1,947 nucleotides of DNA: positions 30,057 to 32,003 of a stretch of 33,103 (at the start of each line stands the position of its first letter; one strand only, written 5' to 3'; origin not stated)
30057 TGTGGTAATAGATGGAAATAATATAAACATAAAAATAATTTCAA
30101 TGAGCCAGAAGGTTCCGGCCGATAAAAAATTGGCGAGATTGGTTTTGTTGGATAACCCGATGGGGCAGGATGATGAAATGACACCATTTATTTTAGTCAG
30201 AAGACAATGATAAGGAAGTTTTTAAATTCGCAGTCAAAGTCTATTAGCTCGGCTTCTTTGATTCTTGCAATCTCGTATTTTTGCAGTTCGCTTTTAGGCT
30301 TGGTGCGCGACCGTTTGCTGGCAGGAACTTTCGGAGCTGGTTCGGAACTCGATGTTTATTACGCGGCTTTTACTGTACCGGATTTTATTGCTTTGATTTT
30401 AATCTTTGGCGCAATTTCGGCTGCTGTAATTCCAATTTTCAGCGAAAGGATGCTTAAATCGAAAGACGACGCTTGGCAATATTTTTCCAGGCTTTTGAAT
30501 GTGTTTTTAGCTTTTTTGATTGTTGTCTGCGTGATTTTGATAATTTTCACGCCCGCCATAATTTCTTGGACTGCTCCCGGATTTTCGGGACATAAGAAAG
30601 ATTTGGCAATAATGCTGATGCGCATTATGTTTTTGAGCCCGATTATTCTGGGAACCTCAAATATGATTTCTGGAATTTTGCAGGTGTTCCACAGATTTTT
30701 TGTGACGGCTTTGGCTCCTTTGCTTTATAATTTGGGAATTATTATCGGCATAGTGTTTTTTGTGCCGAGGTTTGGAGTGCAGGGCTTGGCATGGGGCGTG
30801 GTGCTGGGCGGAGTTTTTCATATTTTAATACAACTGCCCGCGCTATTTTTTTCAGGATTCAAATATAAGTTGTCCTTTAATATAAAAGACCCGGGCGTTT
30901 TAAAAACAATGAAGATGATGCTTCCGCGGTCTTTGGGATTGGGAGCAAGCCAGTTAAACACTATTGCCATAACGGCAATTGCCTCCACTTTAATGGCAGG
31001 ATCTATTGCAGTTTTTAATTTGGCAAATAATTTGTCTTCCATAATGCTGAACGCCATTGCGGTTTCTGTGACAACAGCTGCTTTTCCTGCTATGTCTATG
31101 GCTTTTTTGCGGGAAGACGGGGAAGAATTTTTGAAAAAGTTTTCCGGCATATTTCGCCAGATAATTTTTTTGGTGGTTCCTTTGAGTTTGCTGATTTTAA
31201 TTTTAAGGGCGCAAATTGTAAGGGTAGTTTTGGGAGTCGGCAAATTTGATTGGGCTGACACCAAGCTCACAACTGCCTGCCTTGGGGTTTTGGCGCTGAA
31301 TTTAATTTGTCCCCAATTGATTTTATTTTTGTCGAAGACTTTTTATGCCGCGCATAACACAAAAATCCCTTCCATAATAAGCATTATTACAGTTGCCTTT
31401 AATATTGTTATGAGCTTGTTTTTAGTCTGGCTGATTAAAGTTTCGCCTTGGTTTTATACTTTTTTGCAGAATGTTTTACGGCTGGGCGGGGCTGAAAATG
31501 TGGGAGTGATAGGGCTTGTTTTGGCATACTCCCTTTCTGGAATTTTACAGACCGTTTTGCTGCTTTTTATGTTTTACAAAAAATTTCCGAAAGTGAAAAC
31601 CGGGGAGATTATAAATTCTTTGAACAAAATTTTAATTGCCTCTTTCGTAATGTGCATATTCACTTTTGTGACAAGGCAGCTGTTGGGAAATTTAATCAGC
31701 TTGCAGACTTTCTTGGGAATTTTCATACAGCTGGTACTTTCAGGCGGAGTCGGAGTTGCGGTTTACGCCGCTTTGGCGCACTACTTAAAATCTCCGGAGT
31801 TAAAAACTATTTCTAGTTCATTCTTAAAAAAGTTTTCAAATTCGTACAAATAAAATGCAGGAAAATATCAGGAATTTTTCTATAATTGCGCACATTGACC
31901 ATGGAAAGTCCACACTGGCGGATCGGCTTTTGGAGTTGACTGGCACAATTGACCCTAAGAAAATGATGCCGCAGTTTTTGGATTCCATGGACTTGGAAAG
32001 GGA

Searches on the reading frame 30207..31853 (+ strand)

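Call 51: search_protein_families(library=pfam, proteins=[window:30207-31853:+], max_evalue=0.001)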
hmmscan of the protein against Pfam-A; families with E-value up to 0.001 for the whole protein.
window:30207-31853:+ (548 aa): 3 families
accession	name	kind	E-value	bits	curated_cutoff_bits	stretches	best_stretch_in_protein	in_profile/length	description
PF03023.19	MurJ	-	1.8e-82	277.8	27.4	1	39-495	2-438/451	Lipid II flippase MurJ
PF01943.22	Polysacc_synt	-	4.1e-10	40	28.2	1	101-299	81-273/274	Polysaccharide biosynthesis protein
PF13440.11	Polysacc_synt_3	-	2.3e-08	34.1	23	1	61-343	14-285/293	Polysaccharide biosynthesis protein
